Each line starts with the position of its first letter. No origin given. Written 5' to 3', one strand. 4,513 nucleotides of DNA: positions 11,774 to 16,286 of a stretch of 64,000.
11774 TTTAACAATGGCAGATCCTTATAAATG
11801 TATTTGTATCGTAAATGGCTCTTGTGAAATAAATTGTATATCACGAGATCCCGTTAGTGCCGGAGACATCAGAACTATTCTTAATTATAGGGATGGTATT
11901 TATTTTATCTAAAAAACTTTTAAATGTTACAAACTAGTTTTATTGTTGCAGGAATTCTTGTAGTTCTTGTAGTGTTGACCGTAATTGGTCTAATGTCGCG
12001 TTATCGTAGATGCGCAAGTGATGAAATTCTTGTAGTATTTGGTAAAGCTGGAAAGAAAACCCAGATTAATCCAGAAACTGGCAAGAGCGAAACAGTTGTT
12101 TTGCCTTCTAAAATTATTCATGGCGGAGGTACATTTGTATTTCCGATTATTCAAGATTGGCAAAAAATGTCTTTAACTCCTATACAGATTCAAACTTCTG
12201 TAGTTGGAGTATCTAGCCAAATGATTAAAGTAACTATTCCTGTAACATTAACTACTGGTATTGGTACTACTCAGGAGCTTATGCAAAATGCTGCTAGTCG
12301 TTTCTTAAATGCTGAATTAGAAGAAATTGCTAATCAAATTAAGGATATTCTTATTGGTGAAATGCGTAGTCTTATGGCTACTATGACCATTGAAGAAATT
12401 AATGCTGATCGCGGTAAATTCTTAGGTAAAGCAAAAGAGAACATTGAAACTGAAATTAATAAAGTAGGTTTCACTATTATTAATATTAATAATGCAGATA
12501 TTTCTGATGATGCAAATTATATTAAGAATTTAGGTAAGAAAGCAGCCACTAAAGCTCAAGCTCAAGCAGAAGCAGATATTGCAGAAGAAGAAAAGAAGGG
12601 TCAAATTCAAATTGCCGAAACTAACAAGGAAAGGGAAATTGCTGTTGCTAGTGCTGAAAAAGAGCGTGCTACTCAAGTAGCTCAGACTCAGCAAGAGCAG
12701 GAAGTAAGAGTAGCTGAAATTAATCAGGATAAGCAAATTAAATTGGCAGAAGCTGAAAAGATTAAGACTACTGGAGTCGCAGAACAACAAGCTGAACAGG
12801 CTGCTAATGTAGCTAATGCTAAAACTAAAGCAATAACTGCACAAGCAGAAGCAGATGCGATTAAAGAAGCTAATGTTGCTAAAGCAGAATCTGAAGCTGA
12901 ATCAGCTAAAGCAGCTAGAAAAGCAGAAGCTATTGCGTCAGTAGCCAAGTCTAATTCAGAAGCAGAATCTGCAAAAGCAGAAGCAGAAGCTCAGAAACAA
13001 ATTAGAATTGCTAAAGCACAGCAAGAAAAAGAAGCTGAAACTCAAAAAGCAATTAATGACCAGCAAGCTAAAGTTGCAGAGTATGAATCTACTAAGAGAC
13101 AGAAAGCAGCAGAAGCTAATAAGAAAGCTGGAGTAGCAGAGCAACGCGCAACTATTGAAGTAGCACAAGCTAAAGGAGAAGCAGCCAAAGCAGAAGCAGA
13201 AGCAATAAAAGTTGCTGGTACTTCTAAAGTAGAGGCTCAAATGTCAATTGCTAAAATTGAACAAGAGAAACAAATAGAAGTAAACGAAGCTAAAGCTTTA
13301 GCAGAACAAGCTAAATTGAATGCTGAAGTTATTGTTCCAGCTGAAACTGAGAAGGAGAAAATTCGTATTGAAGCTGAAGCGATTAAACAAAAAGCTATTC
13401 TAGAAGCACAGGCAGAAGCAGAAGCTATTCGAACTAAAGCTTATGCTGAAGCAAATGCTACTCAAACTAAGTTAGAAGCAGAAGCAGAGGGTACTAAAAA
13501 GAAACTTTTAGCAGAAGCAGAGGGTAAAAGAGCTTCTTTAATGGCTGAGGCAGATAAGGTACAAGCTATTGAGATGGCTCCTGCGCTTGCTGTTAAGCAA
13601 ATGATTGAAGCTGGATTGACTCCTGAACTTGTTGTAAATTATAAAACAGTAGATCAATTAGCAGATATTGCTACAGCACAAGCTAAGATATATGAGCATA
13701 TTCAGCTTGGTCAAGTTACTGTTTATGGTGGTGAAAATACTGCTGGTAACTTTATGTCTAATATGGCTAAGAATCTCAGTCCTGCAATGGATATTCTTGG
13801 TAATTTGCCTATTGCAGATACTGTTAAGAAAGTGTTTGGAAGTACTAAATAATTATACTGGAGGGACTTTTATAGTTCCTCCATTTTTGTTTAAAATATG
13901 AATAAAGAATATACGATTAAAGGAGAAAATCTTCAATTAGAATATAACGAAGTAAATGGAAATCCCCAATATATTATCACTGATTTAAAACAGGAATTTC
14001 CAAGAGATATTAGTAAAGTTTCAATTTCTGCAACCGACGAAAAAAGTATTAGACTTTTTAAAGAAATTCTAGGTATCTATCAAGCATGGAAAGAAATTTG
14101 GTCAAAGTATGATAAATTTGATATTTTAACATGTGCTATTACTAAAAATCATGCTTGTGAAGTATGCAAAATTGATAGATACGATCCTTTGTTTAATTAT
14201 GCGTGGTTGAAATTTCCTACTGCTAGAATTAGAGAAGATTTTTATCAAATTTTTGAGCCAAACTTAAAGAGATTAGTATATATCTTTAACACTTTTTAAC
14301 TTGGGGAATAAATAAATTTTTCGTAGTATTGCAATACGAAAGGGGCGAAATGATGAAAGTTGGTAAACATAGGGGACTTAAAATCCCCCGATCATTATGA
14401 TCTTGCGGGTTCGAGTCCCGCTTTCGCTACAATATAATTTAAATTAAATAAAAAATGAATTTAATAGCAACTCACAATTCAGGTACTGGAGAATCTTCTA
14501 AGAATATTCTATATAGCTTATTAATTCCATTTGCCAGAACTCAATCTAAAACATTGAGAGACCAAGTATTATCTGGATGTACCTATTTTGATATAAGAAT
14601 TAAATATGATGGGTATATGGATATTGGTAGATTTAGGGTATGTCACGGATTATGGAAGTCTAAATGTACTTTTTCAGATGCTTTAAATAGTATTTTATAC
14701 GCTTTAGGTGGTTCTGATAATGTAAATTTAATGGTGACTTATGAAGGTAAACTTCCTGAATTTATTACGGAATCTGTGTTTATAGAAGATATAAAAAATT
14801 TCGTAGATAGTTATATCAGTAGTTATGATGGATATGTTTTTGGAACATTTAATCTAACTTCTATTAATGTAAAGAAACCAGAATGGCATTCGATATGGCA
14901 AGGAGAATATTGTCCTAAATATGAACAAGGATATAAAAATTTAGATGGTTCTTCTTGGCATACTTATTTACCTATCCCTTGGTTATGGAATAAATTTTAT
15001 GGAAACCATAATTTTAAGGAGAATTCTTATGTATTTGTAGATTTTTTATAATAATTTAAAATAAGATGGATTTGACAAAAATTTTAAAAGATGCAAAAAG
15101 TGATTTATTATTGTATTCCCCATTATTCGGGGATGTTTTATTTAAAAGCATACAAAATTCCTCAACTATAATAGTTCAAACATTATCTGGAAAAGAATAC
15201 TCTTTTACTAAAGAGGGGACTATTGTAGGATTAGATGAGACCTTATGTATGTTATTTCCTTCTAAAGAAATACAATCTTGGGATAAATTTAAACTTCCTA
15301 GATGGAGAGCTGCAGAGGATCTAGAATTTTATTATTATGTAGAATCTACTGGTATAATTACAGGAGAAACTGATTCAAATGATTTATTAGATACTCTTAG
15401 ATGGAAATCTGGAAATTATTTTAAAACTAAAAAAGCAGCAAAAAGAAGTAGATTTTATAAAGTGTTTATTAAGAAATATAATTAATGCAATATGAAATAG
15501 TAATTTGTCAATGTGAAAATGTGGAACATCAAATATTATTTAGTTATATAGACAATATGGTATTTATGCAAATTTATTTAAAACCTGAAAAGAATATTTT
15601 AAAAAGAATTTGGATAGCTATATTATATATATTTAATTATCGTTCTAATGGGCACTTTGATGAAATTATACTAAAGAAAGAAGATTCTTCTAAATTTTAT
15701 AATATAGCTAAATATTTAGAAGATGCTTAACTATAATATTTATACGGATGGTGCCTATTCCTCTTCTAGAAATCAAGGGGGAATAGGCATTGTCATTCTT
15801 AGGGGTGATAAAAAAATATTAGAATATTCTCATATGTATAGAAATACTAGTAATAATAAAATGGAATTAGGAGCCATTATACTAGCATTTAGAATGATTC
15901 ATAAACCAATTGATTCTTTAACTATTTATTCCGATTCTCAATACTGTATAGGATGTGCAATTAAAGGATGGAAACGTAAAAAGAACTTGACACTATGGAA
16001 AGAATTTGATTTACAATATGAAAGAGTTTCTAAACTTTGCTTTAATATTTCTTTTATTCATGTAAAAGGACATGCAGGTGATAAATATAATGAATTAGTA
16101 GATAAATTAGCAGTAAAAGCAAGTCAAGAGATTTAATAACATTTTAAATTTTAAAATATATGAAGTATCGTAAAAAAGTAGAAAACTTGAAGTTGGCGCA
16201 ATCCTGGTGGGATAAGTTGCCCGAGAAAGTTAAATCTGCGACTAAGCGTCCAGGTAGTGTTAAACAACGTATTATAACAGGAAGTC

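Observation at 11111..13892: Phage-encoded NfeD-flotillin membrane module with its own OmpR-type winged-helix regulator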

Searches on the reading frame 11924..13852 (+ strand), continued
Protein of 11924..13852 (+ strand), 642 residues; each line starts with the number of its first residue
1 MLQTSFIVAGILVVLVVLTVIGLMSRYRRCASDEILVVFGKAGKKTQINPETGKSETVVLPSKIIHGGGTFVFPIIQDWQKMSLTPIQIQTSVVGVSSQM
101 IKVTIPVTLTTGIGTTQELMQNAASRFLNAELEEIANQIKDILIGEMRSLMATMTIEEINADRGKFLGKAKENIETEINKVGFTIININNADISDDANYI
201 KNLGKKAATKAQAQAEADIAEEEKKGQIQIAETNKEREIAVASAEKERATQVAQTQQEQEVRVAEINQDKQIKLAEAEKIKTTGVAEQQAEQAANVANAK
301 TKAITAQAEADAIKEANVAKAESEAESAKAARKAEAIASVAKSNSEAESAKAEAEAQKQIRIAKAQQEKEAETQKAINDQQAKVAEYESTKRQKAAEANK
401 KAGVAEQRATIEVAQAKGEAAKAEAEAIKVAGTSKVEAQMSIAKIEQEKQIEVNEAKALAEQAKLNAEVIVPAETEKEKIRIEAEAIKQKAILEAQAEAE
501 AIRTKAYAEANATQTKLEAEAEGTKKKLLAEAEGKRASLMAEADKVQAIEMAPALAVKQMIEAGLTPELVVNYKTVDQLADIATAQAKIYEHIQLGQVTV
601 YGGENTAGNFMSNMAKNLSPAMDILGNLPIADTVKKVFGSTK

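Call 73: search_protein_families(library=pfam, proteins=[L056:5408-5902:+], max_evalue=1)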
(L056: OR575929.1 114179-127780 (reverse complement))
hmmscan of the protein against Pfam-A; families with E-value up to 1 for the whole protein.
L056:5408-5902:+ (164 aa): 1 family
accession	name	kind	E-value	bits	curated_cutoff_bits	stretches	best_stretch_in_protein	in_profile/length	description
PF10706.15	Aminoglyc_resit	-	0.22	12.1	21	0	109-146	90-128/149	Aminoglycoside-2''-adenylyltransferase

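Call 85: find_related_loci(query=A4, collection=viral_contigs, flank=3000)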
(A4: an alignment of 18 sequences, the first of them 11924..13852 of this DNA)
Query A4 (642 aa) in viral_contigs; peptide patterns used: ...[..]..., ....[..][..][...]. (x = any residue, [..] = any of these).
321 stretches matched a pattern; 153 encode a relative of the query (tblastn E <= 1e-3); the best 80 are kept; 77 distinct loci.
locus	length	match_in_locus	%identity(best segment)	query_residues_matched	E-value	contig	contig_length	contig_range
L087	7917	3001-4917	74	1-639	0e+0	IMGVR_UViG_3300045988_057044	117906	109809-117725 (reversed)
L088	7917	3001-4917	74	1-639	0e+0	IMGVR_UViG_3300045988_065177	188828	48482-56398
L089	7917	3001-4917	74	1-639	0e+0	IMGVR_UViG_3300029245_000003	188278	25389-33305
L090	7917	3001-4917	74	1-639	0e+0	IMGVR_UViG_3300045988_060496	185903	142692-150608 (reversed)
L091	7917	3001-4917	74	1-639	0e+0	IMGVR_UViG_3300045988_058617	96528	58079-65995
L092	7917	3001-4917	74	1-639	0e+0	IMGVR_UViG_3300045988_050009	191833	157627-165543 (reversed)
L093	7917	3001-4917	74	1-639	0e+0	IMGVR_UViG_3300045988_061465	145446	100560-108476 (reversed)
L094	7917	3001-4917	74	1-639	0e+0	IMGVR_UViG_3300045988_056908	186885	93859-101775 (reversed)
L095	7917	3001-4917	74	1-639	0e+0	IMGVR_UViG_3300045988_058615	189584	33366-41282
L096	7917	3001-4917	74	1-639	0e+0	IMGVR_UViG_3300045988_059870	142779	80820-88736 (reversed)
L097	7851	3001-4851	75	1-639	0e+0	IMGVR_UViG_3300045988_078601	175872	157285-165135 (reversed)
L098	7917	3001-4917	74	1-639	0e+0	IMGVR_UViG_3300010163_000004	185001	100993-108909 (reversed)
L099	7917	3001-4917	74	1-639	0e+0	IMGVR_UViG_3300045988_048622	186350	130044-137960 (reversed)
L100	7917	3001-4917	74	1-639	0e+0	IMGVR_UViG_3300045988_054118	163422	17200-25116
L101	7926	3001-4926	73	1-642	0e+0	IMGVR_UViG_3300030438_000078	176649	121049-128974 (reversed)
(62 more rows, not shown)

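Call 87: search_dna_similar(query=window:11924-13852:+, collection=plasmids, mode=protein, max_rows=15)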
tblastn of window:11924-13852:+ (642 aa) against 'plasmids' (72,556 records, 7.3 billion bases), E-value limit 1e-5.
Records with a match: 31; places in all: 31; records where one place covers at least 80% of the query: 0.
Best place of each record, by identity: <60% 31.
By first word of the organism name: Ligilactobacillus 7; Streptomyces 4; Arthrobacter 3; Persicobacter 2; Pseudomonas 2; Bacillus 2; Enterococcus 2; Phocaeicola 1; Bacteroides 1; Fulvitalea 1; and 6 more.
By predicted mobility (MOB-suite, as given by PLSDB): non-mobilizable 30; mobilizable 1.
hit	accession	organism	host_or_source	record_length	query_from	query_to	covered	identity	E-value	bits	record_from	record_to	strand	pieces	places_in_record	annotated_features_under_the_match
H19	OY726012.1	Phocaeicola massiliensis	-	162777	24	638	76%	42.1%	2e-41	250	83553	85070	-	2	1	none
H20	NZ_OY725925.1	Bacteroides finegoldii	-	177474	24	638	64%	45.7%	2e-41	272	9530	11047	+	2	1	flotillin family protein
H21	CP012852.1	Persicobacter sp. JZB09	cell culture,soil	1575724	24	283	40%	39.3%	1e-33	145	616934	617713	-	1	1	none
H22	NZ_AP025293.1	Persicobacter psychrovividus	-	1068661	24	246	35%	39.1%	2e-32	142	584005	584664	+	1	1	none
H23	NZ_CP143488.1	Pseudomonas silesiensis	single cell,landfill for plastics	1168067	24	242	34%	36.2%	3e-22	110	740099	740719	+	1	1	record has no annotation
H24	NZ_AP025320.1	Fulvitalea axinellae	-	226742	24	204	28%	41.2%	4e-32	141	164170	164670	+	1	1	SPFH domain-containing protein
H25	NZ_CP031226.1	Pseudomonas amygdali pv. lachrymans str. M301315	-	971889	24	242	34%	33.5%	5e-20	103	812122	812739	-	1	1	flotillin family protein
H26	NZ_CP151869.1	Bacillus thuringiensis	tobacco,mixed culture,leaves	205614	24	204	28%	32.1%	3e-16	91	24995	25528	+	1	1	flotillin family protein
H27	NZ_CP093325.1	Bacillus sp. N5-665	whole organism,peat soil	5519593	24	204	28%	31.6%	5e-16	90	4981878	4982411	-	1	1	none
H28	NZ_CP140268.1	Priestia megaterium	Single cell,ginseng rhizosphere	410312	24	204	28%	29.5%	5e-11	74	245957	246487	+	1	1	flotillin family protein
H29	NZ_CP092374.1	Enterococcus faecium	dog,Cell culture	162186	24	204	28%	29.3%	6e-14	83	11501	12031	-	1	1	flotillin family protein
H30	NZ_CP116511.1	Enterococcus gallinarum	Bos taurus,whole organism,fecal sample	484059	24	204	28%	29.1%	4e-11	74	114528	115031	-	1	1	SPFH domain-containing protein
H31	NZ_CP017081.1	Peribacillus muralis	cell culture,soil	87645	24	204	28%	28.4%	6e-10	71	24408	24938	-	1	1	flotillin family protein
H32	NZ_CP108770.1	Streptomyces goshikiensis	-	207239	26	204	28%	28.3%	2e-6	59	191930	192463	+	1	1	SPFH domain-containing protein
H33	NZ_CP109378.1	Streptomyces sp. NBC_01547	-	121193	26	204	28%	28.3%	3e-6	58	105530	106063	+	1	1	SPFH domain-containing protein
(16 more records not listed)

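Call 89: get_annotated_region(hit=H20, flank=8000)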
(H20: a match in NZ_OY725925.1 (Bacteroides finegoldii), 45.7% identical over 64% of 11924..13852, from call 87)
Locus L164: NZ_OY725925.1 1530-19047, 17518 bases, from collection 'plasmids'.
description: Bacteroides finegoldii strain Bacteroides finegoldii TSDC17.2-1.1 plasmid 23, complete sequence
organism: Bacteroides finegoldii (NCBI taxid 338188)
taxonomy: Bacteria; Bacteroidota; Bacteroidia; Bacteroidales; Bacteroidaceae; Bacteroides; Bacteroides finegoldii
host: -; source: -; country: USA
typing (MOB-suite, as given by PLSDB): non-mobilizable
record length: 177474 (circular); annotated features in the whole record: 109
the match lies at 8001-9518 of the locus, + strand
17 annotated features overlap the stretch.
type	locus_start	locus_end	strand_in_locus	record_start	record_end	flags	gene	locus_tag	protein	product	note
CDS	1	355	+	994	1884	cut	-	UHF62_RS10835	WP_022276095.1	YitT family protein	-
CDS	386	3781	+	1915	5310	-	-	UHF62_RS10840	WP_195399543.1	glycoside hydrolase family 2 TIM barrel-domain containing protein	GO:0005975 - carbohydrate metabolic process [Evidence IEA]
CDS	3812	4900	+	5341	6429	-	-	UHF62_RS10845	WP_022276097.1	aminoglycoside phosphotransferase family protein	GO:0016310 - phosphorylation [Evidence IEA]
CDS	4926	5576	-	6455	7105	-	-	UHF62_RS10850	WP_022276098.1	DUF3256 family protein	-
CDS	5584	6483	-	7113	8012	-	-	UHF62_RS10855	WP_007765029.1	DMT family transporter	-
CDS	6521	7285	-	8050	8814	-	truA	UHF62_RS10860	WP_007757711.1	tRNA pseudouridine(38-40) synthase TruA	GO:0006400 - tRNA modification [Evidence IEA]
CDS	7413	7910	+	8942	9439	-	-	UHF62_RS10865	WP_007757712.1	hypothetical protein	-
CDS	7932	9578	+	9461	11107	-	-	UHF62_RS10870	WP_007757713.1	flotillin family protein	-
CDS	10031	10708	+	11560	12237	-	-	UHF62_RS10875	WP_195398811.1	DUF5715 family protein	-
CDS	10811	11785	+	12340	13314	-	-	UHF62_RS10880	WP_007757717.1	PhoH family protein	-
CDS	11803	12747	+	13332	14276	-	-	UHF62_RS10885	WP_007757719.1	phosphoribosylaminoimidazolesuccinocarboxamide synthase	GO:0006164 - purine nucleotide biosynthetic process [Evidence IEA]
CDS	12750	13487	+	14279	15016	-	ubiE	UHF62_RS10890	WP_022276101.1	bifunctional demethylmenaquinone methyltransferase/2-methoxy-6-polyprenyl-1,4-benzoquinol methylase UbiE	GO:0042372 - phylloquinone biosynthetic process [Evidence IEA]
CDS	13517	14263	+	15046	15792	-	-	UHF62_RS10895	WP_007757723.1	shikimate dehydrogenase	-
CDS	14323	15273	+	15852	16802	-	-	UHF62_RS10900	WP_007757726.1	alpha/beta hydrolase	-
CDS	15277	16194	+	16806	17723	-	-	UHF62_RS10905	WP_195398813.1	TPM domain-containing protein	-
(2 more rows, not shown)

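Call 95: search_protein_families(library=ncbifam, proteins=[L164:7413-7910:+, L164:7932-9578:+], max_evalue=0.00001)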
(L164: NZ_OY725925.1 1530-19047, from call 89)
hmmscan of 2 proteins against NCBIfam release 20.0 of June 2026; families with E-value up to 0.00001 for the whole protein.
L164:7413-7910:+ (165 aa): 0 families

L164:7932-9578:+ (548 aa): 1 family
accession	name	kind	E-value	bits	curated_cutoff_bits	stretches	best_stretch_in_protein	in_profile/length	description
NF058507.1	FlotScfldFlot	equivalog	4.1e-45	154.7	700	2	8-256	2-265/477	flotillin lipid rafts scaffold protein FloT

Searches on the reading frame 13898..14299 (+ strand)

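Call 3: search_protein_families(library=pfam, proteins=[window:13898-14299:+], max_evalue=0.1)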
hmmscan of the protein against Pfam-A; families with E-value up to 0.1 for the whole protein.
window:13898-14299:+ (133 aa): 0 families

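Call 4: search_protein_families(library=phrogs, proteins=[window:13898-14299:+], max_evalue=0.01)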
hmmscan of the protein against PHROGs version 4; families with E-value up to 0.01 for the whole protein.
window:13898-14299:+ (133 aa): 1 family
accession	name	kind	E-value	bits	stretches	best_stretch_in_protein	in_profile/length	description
phrog_10222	-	unknown function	0.00046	21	1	46-78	2-34/59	-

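Call 49: search_protein_families(library=padloc, proteins=[window:13898-14299:+], max_evalue=0.01)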
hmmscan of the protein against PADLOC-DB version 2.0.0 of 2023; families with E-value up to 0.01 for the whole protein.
window:13898-14299:+ (133 aa): 0 families

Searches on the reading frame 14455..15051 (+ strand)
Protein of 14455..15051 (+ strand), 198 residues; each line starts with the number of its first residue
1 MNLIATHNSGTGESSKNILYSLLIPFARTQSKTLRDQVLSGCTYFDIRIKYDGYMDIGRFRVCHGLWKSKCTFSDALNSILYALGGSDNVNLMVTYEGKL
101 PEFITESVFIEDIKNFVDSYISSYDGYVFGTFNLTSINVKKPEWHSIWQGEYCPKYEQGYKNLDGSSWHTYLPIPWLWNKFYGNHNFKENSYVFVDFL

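Call 3: search_protein_families(library=pfam, proteins=[window:14455-15051:+], max_evalue=0.1)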
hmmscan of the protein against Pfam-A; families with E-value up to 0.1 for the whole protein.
window:14455-15051:+ (198 aa): 1 family
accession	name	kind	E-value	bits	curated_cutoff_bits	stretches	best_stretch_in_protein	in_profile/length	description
PF00388.25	PI-PLC-X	-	0.011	15.9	23.1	1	25-93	23-89/144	Phosphatidylinositol-specific phospholipase C, X domain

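Call 4: search_protein_families(library=phrogs, proteins=[window:14455-15051:+], max_evalue=0.01)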
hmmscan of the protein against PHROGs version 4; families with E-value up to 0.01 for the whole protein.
window:14455-15051:+ (198 aa): 0 families

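Call 6: search_protein_families(library=ncbifam, proteins=[window:14455-15051:+], max_evalue=1)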
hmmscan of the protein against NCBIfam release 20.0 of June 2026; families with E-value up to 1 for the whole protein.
window:14455-15051:+ (198 aa): 0 families

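Call 49: search_protein_families(library=padloc, proteins=[window:14455-15051:+], max_evalue=0.01)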
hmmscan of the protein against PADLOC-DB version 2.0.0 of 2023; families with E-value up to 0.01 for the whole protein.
window:14455-15051:+ (198 aa): 0 families

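Call 78: search_solved_structures(query=window:14455-15051:+, max_evalue=1)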
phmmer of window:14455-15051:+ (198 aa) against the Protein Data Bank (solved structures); distinct sequences matched with E-value up to 1: 3.
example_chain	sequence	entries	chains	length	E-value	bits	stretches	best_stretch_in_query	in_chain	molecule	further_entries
8cia_E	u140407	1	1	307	0.048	16.3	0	58-97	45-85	Kelch like family member 20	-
2plc_A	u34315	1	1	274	0.39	13.4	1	13-51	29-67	PHOSPHATIDYLINOSITOL-SPECIFIC PHOSPHOLIPASE C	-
1aod_A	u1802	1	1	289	0.43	13.2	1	13-51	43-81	PHOSPHATIDYLINOSITOL-SPECIFIC PHOSPHOLIPASE C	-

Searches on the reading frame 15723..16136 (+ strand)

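Call 3: search_protein_families(library=pfam, proteins=[window:15723-16136:+], max_evalue=0.1)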
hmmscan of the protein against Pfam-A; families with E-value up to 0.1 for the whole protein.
window:15723-16136:+ (137 aa): 2 families
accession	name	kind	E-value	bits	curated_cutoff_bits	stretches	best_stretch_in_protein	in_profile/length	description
PF00075.30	RNase_H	-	7.9e-27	94.6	25.8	1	4-134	4-140/141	RNase H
PF13456.12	RVT_3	-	0.00048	20.5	21.6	1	8-92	2-89/123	Reverse transcriptase-like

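Call 4: search_protein_families(library=phrogs, proteins=[window:15723-16136:+], max_evalue=0.01)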
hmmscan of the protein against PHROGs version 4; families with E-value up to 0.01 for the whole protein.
window:15723-16136:+ (137 aa): 2 families
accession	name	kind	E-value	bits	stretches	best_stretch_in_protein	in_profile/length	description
phrog_531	-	DNA, RNA and nucleotide metabolism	1.3e-39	137.3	1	1-135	73-225/285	Rnase H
phrog_3265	-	DNA, RNA and nucleotide metabolism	8.8e-10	39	1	37-134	81-192/496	ribonuclease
